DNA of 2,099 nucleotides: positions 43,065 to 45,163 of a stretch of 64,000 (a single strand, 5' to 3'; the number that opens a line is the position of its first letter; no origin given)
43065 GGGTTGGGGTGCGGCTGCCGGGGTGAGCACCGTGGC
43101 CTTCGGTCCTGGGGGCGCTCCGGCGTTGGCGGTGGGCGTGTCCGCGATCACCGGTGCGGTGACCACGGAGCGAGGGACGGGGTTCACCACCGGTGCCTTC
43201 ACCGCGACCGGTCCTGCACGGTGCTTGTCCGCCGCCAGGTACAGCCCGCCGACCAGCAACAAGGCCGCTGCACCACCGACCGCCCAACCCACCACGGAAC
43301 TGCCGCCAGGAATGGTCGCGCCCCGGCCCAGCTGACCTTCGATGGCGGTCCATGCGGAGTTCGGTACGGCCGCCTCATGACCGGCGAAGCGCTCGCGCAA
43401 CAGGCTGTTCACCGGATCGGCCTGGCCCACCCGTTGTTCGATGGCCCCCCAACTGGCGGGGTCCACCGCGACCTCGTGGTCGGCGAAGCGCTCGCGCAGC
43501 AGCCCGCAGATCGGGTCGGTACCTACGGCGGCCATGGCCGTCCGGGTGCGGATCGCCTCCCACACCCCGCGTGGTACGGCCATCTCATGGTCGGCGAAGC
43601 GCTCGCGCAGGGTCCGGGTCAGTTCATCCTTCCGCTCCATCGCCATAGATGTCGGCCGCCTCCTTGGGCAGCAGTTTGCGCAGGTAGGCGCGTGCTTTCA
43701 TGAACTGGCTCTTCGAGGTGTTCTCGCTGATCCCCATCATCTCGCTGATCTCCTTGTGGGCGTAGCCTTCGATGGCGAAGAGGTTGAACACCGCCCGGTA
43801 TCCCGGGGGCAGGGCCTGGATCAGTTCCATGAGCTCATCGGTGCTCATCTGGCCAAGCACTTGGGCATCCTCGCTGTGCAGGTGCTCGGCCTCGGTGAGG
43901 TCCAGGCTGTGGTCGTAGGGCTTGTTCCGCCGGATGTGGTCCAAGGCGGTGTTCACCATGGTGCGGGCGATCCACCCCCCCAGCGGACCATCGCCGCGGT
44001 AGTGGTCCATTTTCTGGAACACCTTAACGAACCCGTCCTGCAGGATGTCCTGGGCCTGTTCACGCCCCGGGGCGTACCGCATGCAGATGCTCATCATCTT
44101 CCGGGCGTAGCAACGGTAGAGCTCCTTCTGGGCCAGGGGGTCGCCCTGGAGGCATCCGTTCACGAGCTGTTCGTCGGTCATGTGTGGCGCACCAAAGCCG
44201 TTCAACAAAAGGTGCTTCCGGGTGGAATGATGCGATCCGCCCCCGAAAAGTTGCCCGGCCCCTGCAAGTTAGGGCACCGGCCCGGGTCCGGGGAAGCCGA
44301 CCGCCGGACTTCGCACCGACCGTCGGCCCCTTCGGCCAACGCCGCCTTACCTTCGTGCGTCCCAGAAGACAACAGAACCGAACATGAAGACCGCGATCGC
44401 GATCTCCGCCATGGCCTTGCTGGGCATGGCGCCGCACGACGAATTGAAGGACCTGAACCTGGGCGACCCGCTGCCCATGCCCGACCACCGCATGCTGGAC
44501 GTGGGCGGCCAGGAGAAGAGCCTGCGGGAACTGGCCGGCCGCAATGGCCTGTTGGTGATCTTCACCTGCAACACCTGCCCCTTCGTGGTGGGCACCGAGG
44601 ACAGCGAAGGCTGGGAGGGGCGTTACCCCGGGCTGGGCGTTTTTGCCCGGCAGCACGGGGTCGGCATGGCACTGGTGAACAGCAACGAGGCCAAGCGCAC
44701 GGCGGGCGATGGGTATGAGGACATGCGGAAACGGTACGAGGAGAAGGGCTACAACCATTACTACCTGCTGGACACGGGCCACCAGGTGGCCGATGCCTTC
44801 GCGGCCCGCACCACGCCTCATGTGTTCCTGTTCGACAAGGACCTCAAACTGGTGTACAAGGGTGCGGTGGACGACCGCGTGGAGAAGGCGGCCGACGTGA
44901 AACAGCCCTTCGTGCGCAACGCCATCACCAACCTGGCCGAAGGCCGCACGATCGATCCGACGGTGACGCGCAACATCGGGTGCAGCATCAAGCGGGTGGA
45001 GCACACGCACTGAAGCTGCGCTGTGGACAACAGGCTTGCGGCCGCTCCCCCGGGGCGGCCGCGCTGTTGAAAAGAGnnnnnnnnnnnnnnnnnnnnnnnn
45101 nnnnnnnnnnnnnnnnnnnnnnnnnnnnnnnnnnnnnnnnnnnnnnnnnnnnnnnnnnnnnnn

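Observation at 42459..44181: ECF sigma factor paired with an anti-sigma-like membrane protein that ends in a T9SS type-B C-terminal sorting domain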

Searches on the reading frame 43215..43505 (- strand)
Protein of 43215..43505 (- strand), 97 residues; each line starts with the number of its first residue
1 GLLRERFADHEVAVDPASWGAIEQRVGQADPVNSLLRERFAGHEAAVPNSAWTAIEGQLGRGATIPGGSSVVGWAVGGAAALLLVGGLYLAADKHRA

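Call 23: find_homologous_proteins(query=A2, max_evalue=0.001)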
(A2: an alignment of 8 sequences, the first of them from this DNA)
Query A2 (8 sequences) (97 aa, profile of the alignment): 8 proteins with E <= 0.001 among 8000 candidates.
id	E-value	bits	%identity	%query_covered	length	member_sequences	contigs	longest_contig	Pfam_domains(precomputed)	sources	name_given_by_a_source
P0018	5.1e-42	160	68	79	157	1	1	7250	-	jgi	-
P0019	1.5e-35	139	43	87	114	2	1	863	-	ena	-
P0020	8.5e-31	124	50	60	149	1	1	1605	-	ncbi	ncbi:MAG: hypothetical protein ACK4L7_10085, partial [Flavobacteriales bacterium]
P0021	2.0e-30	123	43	75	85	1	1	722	-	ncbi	ncbi:MAG: hypothetical protein ACK46C_06645, partial [Flavobacteriales bacterium]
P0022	4.6e-21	93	46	81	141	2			-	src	-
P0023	1.0e-19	88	50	56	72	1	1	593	-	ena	-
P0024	2.5e-18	84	53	33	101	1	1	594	-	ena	-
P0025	8.5e-8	50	40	43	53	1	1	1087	-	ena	-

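Call 35: search_protein_representatives(alignment_id=A2)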
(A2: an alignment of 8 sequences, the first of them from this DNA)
Query: 8 sequences, 105 profile positions. Proteins with E-value up to 0.001 (for the whole library): 459; up to 1e-10: 131; up to 1e-30: 48. The best 150 are listed.
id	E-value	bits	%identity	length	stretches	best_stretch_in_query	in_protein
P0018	1.6e-42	160.0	-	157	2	3-86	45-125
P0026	2.5e-42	159.4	-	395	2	3-104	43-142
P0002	1.3e-41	157.0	-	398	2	3-104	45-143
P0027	4.2e-39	149.0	-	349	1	1-104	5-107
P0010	3.9e-38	145.9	-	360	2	3-103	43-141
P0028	2.2e-37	143.5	-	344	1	1-104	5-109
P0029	3.0e-37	143.1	-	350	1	1-104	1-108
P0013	5.3e-37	142.3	-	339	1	1-104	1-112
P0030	2.3e-36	140.3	-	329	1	2-102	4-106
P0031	6.3e-36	138.8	-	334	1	1-100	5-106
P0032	4.0e-35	136.2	-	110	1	1-104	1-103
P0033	4.5e-35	136.1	-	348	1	1-100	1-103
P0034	6.4e-35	135.6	-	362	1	1-102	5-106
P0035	8.5e-35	135.2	-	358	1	1-103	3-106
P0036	1.1e-34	134.9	-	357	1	1-102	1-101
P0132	3.7e-18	81.7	-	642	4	7-75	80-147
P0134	2.5e-17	79.1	-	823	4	6-74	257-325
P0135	5.5e-17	78.0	-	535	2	19-100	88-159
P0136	2.8e-16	75.7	-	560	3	3-69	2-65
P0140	3.3e-15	72.2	-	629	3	6-99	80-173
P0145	5.6e-13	65.1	-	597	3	4-70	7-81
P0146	2.5e-12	63.0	-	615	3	6-101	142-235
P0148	8.9e-11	58.0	-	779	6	19-75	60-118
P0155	3.2e-09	53.0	-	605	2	5-100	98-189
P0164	4.4e-08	49.3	-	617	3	5-72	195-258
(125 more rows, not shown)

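Call 40: search_protein_families(library=pfam, proteins=[P0026, P0132, P0134, P0135, P0140, P0145, P0146, P0148, P0155, P0164], max_evalue=0.01)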
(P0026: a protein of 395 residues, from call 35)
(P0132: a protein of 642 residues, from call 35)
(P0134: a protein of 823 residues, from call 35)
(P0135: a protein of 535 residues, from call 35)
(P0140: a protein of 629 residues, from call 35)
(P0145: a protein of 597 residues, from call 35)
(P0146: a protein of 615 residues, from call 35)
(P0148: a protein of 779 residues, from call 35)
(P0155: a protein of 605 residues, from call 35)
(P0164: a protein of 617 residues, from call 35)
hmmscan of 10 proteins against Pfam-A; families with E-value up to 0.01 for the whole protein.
P0026 (395 aa): 0 families

P0132 (642 aa): 2 families
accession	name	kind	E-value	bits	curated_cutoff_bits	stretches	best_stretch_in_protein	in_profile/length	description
PF13568.12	OMP_b-brl_2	-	2.5e-10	41.2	27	1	434-603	3-162/175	Outer membrane protein beta-barrel domain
PF13505.12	OMP_b-brl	-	4.1e-06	27.5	28.7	1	435-622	16-158/175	Outer membrane protein beta-barrel domain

P0134 (823 aa): 0 families

P0135 (535 aa): 3 families
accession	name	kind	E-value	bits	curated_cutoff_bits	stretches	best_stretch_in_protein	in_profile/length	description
PF18911.6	PKD_4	-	3.1e-18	66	27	2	284-344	6-70/85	PKD domain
PF00801.26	PKD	-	4.3e-18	65.5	23.5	2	294-342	13-65/80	PKD domain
PF13585.12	CHU_C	-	1.9e-05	25.2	27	1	472-532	28-84/86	CHU_C Type IX secretion signal domain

P0140 (629 aa): 3 families
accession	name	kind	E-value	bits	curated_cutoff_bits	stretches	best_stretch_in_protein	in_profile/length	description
PF13568.12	OMP_b-brl_2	-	6.3e-13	49.6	27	1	416-601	32-166/175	Outer membrane protein beta-barrel domain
PF13505.12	OMP_b-brl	-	8.9e-06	26.4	28.7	1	502-599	76-152/175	Outer membrane protein beta-barrel domain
PF20812.2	PM2_P3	-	0.0024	18.3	27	0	127-145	2-20/61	Bacteriophage PM2, Viral membrane protein P3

P0145 (597 aa): 2 families
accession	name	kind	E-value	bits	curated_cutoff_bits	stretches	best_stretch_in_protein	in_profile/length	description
PF09716.15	ETRAMP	-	0.00066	20.1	29.1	1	155-197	38-80/81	Malarial early transcribed membrane protein (ETRAMP)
PF06424.17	PRP1_N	-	0.0035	18.2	22.4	0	6-48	58-100/144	PRP1 splicing factor, N-terminal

P0146 (615 aa): 0 families

P0148 (779 aa): 0 families

P0155 (605 aa): 1 family
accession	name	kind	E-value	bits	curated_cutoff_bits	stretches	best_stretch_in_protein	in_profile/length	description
PF13568.12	OMP_b-brl_2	-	2e-09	38.2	27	1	381-515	16-146/175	Outer membrane protein beta-barrel domain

P0164 (617 aa): 4 families
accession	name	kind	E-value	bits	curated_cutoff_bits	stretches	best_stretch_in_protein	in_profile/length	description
PF13505.12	OMP_b-brl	-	7.6e-08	33.2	28.7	1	413-577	23-150/175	Outer membrane protein beta-barrel domain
PF13568.12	OMP_b-brl_2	-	8.2e-07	29.7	27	1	412-579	11-168/175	Outer membrane protein beta-barrel domain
PF19634.4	DUF6137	-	0.0011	19.3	25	0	24-42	36-54/82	Family of unknown function (DUF6137)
PF21354.3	STAT_linker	-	0.0049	17.7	27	0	210-241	9-40/78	Signal transducer and activator of transcription, linker domain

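Call 56: find_encoding_contigs(protein=P0132, flank=4000, max_places=1)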
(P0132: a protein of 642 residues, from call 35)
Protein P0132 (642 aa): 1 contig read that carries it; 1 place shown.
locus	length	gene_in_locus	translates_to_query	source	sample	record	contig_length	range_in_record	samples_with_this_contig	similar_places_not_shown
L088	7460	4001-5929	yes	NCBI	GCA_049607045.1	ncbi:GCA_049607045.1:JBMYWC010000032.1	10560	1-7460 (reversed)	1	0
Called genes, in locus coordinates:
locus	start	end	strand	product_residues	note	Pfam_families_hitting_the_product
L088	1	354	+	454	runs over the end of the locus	PF03600:CitMHS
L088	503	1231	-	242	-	-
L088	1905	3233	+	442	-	PF00578:AhpC-TSA, PF13905:Thioredoxin_8 (weak)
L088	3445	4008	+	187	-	PF07638:Sigma70_ECF (weak), PF04542:Sigma70_r2, PF08281:Sigma70_r4_2, PF04545:Sigma70_r4 (weak)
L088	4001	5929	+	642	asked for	PF13568:OMP_b-brl_2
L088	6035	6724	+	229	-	-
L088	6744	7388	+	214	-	PF07947:YhhN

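Call 57: find_encoding_contigs(protein=P0140, flank=4000, max_places=1)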
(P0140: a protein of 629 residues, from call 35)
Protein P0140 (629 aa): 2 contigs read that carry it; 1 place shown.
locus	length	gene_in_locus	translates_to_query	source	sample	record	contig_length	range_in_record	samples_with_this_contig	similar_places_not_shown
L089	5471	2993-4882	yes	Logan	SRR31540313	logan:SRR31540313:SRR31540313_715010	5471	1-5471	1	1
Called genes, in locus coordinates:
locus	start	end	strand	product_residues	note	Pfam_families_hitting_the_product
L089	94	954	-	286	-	-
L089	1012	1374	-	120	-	PF04237:YjbR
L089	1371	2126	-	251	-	PF04199:Cyclase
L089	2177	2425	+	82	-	PF00050:Kazal_1, PF07648:Kazal_2 (weak)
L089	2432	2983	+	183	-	PF07638:Sigma70_ECF, PF04542:Sigma70_r2, PF08281:Sigma70_r4_2, PF04545:Sigma70_r4 (weak)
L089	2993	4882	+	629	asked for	PF13568:OMP_b-brl_2, PF13505:OMP_b-brl (weak)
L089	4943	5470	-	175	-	?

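Call 58: find_encoding_contigs(protein=P0136, flank=4000, max_places=1)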
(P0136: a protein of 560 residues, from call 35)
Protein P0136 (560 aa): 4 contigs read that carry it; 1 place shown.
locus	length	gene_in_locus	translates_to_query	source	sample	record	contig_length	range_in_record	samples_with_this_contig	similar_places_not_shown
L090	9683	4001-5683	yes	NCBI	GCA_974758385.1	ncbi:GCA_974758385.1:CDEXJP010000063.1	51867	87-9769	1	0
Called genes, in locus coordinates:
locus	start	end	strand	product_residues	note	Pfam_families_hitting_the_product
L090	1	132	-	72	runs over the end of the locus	?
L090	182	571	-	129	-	PF27154:ORF11_beta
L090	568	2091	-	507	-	PF05787:PhoX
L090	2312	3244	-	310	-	PF00056:Ldh_1_N, PF02866:Ldh_1_C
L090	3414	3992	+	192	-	PF07638:Sigma70_ECF, PF04542:Sigma70_r2, PF08281:Sigma70_r4_2, PF04545:Sigma70_r4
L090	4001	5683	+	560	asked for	PF00801:PKD (weak), PF18911:PKD_4, PF13585:CHU_C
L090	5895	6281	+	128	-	PF09345:SiaC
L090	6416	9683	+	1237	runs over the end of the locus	PF07504:FTP, PF01447:Peptidase_M4, PF02868:Peptidase_M4_C, PF00801:PKD, PF18911:PKD_4, PF00431:CUB, PF18911:PKD_4, PF00801:PKD, +2 more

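Call 63: find_homologous_proteins(query=A5, max_evalue=0.001)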
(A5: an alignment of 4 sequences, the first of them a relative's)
Query A5 (4 sequences) (642 aa, profile of the alignment): 5 proteins with E <= 0.001 among 8000 candidates.
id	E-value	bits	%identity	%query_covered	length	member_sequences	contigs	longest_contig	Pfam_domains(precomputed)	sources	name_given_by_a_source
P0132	4.6e-269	912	100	100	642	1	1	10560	PF13568.13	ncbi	ncbi:MAG: porin family protein [Chitinophagales bacterium]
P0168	1.1e-22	98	37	4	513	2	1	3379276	-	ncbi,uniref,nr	ncbi:hypothetical protein BST97_11160 [Nonlabens spongiae]|uniref:Uncharacterized protein n=1 Tax=No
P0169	7.1e-12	63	25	30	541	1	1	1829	PF13505.13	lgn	-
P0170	8.4e-7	46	43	2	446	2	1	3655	-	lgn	-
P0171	1.1e-6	46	35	9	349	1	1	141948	-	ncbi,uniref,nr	ncbi:hypothetical protein IC235_14190 [Hymenobacter sp. BT664]|uniref:Uncharacterized protein n=1 Ta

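Call 64: search_protein_families(library=ncbifam, proteins=[L088:3445-4008:+, L089:2432-2983:+, L090:3414-3992:+, P0132, P0140], max_evalue=1e-20)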
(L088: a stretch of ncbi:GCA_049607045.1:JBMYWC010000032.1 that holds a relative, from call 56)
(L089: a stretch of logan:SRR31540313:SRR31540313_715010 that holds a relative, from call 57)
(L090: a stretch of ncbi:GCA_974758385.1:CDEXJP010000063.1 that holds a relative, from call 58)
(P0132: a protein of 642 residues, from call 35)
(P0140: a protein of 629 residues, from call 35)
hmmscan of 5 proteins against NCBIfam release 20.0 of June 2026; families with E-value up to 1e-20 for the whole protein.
L088:3445-4008:+ (187 aa): 15 families
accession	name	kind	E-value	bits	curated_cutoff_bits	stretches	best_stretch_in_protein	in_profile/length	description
NF008888.0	PRK11922.1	equivalog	1e-28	100.5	204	1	3-182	13-204/231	RNA polymerase sigma factor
TIGR02937.1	sigma70-ECF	superfamily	9.1e-27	93.7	42.9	1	24-173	5-164/165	sigma-70 family RNA polymerase sigma factor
TIGR02950.1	SigM_subfam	subfamily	6.1e-26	91.2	147.95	1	24-174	4-158/159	RNA polymerase sigma factor, SigM family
NF006930.0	PRK09415.1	subfamily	1.2e-25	90.4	198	1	25-175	21-176/179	RNA polymerase factor sigma C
NF007225.0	PRK09643.1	equivalog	2.2e-25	89.6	190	1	7-184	14-192/204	RNA polymerase sigma factor SigM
TIGR02954.1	Sig70_famx3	hypoth_equivalog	4e-24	85.3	188.5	1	13-174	9-167/170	RNA polymerase sigma-70 factor, TIGR02954 family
TIGR02985.1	Sig70_bacteroi1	subfamily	6.8e-24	84.9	126.4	1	24-172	5-160/162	RNA polymerase sigma-70 factor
NF009171.0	PRK12518.1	equivalog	6.9e-24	84.7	208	1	4-172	11-182/191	RNA polymerase sigma factor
NF008891.0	PRK11924.1-5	subfamily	1.9e-23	83.4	259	1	23-175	6-164/171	RNA polymerase sigma factor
NF058625.1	sigma_PG0214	equivalog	4.9e-23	81.7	130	1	28-180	12-167/170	GFO_1088 family ECF-type sigma factor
NF007229.0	PRK09647.1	equivalog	1.3e-22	80.3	265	1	25-182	49-210/220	RNA polymerase sigma factor SigE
TIGR02983.1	SigE-fam_strep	subfamily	4.1e-22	78.8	141.55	1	25-175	11-159/162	SigE family RNA polymerase sigma factor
NF009174.0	PRK12522.1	equivalog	4.2e-22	79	217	1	24-177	7-170/175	RNA polymerase sigma factor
TIGR02939.1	RpoE_Sigma70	equivalog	4.8e-22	78.9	236.15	1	2-175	2-187/190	RNA polymerase sigma factor RpoE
NF007216.0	PRK09638.1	equivalog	5.1e-22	78.5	194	1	5-170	3-170/180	RNA polymerase sigma factor SigY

L089:2432-2983:+ (183 aa): 17 families
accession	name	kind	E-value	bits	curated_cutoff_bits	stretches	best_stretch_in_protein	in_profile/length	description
TIGR02937.1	sigma70-ECF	superfamily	6.6e-28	97.4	42.9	1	18-170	2-164/165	sigma-70 family RNA polymerase sigma factor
NF058625.1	sigma_PG0214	equivalog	9.5e-28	97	130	1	25-177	12-167/170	GFO_1088 family ECF-type sigma factor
NF008888.0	PRK11922.1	equivalog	2e-27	96.4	204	1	7-174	20-199/231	RNA polymerase sigma factor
TIGR02985.1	Sig70_bacteroi1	subfamily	5.2e-25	88.5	126.4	1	20-170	4-161/162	RNA polymerase sigma-70 factor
NF007225.0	PRK09643.1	equivalog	9.1e-25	87.5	190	1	6-178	16-189/204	RNA polymerase sigma factor SigM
NF009174.0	PRK12522.1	equivalog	1.9e-23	83.4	217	1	23-174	9-170/175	RNA polymerase sigma factor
TIGR02983.1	SigE-fam_strep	subfamily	4.4e-23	81.9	141.55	1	20-172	9-159/162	SigE family RNA polymerase sigma factor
TIGR02954.1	Sig70_famx3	hypoth_equivalog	5.4e-22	78.3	188.5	1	11-172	10-168/170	RNA polymerase sigma-70 factor, TIGR02954 family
NF007215.0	PRK09637.1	equivalog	6.2e-22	78.5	212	1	21-171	5-154/181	RNA polymerase sigma factor SigZ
NF007223.0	PRK09641.1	equivalog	7.6e-22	78.1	209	0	8-173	9-186/187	RNA polymerase sigma factor SigW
TIGR02959.1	SigZ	equivalog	2e-21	76.6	168.65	1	25-172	3-149/170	RNA polymerase sigma factor SigZ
NF007229.0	PRK09647.1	equivalog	2.9e-21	75.8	265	1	21-173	48-204/220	RNA polymerase sigma factor SigE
NF008891.0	PRK11924.1-5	subfamily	4e-21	75.9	259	1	24-172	10-164/171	RNA polymerase sigma factor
NF006930.0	PRK09415.1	subfamily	5e-21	75.3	198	1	19-173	18-177/179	RNA polymerase factor sigma C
NF007216.0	PRK09638.1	equivalog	6.2e-21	74.9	194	1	7-173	8-176/180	RNA polymerase sigma factor SigY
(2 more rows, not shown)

L090:3414-3992:+ (192 aa): 10 families
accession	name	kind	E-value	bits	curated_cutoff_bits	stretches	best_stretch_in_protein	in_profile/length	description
TIGR02937.1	sigma70-ECF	superfamily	1.3e-32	112.8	42.9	1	28-185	5-165/165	sigma-70 family RNA polymerase sigma factor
TIGR02985.1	Sig70_bacteroi1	subfamily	1.8e-26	93.3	126.4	1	27-185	4-162/162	RNA polymerase sigma-70 factor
NF008888.0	PRK11922.1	equivalog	2.2e-24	86.4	204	1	14-185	20-196/231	RNA polymerase sigma factor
NF058625.1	sigma_PG0214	equivalog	7.4e-23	81.1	130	1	31-186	11-162/170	GFO_1088 family ECF-type sigma factor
NF009174.0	PRK12522.1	equivalog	8.2e-23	81.3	217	1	28-186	7-168/175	RNA polymerase sigma factor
NF007223.0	PRK09641.1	equivalog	3.1e-22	79.3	209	1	14-185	8-184/187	RNA polymerase sigma factor SigW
TIGR02950.1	SigM_subfam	subfamily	7.5e-22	77.9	147.95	1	29-183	5-156/159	RNA polymerase sigma factor, SigM family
NF006930.0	PRK09415.1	subfamily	3.9e-21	75.7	198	1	29-185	21-175/179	RNA polymerase factor sigma C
NF007225.0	PRK09643.1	equivalog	5.5e-21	75.2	190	1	13-185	16-182/204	RNA polymerase sigma factor SigM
NF004113.0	PRK05602.1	equivalog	6.6e-21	74.9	208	1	13-186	34-202/211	RNA polymerase sigma factor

P0132 (642 aa): 0 families

P0140 (629 aa): 0 families

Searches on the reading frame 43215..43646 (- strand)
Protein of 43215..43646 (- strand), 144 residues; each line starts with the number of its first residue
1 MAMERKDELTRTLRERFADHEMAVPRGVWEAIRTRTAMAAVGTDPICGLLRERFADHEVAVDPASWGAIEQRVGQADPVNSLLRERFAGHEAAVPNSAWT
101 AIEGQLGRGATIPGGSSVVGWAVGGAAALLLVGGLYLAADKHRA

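Call 97: search_protein_families(library=pfam, proteins=[window:43215-43646:-], max_evalue=10)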
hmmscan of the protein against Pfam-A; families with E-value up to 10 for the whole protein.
seq(144 aa): 2 families
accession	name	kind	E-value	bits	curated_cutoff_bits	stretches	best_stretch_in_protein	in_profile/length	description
PF23248.1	KH_PARP14_2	-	0.035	14.4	27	0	58-75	5-22/72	PARP14, second type I KH domain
PF06183.18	DinI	-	0.18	12.6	24.2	0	6-34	9-37/63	DinI-like family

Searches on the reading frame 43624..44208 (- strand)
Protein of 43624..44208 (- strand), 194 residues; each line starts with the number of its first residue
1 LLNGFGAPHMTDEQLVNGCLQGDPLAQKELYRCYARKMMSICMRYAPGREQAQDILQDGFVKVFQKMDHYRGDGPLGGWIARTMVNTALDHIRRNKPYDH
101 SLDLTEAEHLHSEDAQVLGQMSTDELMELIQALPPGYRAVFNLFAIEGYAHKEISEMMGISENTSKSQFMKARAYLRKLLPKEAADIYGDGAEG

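Call 3: search_protein_families(library=pfam, proteins=[window:43624-44208:-], max_evalue=0.1)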
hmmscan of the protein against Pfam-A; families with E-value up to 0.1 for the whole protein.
window:43624-44208:- (194 aa): 7 families
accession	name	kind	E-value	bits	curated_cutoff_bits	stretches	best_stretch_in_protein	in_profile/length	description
PF04542.20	Sigma70_r2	-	1.5e-16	60.4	24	1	30-96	1-69/71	Sigma-70 region 2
PF08281.18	Sigma70_r4_2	-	1e-15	57.6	25.7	1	124-175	2-53/54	Sigma-70, region 4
PF07638.17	Sigma70_ECF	-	6.1e-08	33.2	21.1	1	15-178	7-181/185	ECF sigma factor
PF04545.22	Sigma70_r4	-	8.9e-05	22.4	24.1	1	130-177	2-49/50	Sigma-70, region 4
PF22233.2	PhyR_sigma-like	-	0.0052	17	27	1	131-164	2-35/50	Response regulator PhyR, sigma-like domain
PF06056.18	Terminase_5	-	0.051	14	20.3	1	147-164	12-29/58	Putative ATPase subunit of terminase (gpP-like)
PF00196.25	GerE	-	0.084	13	23.5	0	146-164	15-33/57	Bacterial regulatory proteins, luxR family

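Call 4: search_protein_families(library=ncbifam, proteins=[window:43624-44208:-], max_evalue=0.1)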
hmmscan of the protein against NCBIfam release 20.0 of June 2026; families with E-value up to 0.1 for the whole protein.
window:43624-44208:- (194 aa): 100 families (the best 25 are shown)
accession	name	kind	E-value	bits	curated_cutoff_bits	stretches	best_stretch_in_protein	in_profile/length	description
NF008888.0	PRK11922.1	equivalog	3.2e-27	95.6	204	1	9-184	14-200/231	RNA polymerase sigma factor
TIGR02937.1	sigma70-ECF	superfamily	1.6e-26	92.9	42.9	1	26-180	2-165/165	sigma-70 family RNA polymerase sigma factor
NF007225.0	PRK09643.1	equivalog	1.2e-25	90.4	190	1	9-183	11-185/204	RNA polymerase sigma factor SigM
TIGR02985.1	Sig70_bacteroi1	subfamily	1.5e-25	90.3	126.4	1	28-180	4-162/162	RNA polymerase sigma-70 factor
NF009171.0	PRK12518.1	equivalog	7.3e-25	87.9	208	1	10-183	12-187/191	RNA polymerase sigma factor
NF058625.1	sigma_PG0214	equivalog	4.3e-23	81.9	130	1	35-183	14-164/170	GFO_1088 family ECF-type sigma factor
NF006930.0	PRK09415.1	subfamily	7.9e-23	81.2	198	1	28-183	19-178/179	RNA polymerase factor sigma C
NF007216.0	PRK09638.1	equivalog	1.6e-21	76.9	194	1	10-182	3-176/180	RNA polymerase sigma factor SigY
NF007223.0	PRK09641.1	equivalog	1.9e-21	76.8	209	1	12-180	5-184/187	RNA polymerase sigma factor SigW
TIGR02950.1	SigM_subfam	subfamily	3e-21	75.9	147.95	1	28-180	3-158/159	RNA polymerase sigma factor, SigM family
NF009166.1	PRK12513.1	equivalog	8.1e-21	74.6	206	1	9-184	6-190/193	RNA polymerase sigma factor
NF004113.0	PRK05602.1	equivalog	3.2e-20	72.6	208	1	10-184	30-205/211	RNA polymerase sigma factor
TIGR02939.1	RpoE_Sigma70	equivalog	1.1e-19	71.2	236.15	1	10-178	5-184/190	RNA polymerase sigma factor RpoE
TIGR02983.1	SigE-fam_strep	subfamily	1.7e-19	70.3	141.55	1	29-183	10-161/162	SigE family RNA polymerase sigma factor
NF007215.0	PRK09637.1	equivalog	2.1e-19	70.2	212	1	29-180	5-154/181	RNA polymerase sigma factor SigZ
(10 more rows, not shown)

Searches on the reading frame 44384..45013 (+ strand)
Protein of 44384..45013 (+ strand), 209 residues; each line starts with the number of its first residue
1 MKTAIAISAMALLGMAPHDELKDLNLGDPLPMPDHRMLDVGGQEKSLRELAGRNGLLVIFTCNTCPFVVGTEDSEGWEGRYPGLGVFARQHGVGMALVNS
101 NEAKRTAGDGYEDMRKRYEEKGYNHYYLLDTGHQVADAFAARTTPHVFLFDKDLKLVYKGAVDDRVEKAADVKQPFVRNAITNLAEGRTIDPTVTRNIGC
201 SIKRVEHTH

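Call 7: search_protein_families(library=pfam, proteins=[window:44384-45013:+], max_evalue=0.001)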
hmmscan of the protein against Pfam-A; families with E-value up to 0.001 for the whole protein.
window:44384-45013:+ (209 aa): 3 families
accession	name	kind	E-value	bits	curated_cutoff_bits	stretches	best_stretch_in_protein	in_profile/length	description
PF08534.16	Redoxin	-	6e-10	39.5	26.6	1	31-169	5-144/148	Redoxin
PF00578.27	AhpC-TSA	-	1.7e-06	28.4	26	1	32-158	5-123/124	AhpC/TSA family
PF20029.6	DUF6436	-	0.0009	19.4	27.3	0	111-200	42-129/133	Domain of unknown function (DUF6436)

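Call 8: search_protein_families(library=ncbifam, proteins=[window:44384-45013:+], max_evalue=0.001)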
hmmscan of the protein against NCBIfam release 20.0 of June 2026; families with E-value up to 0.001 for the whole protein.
window:44384-45013:+ (209 aa): 0 families
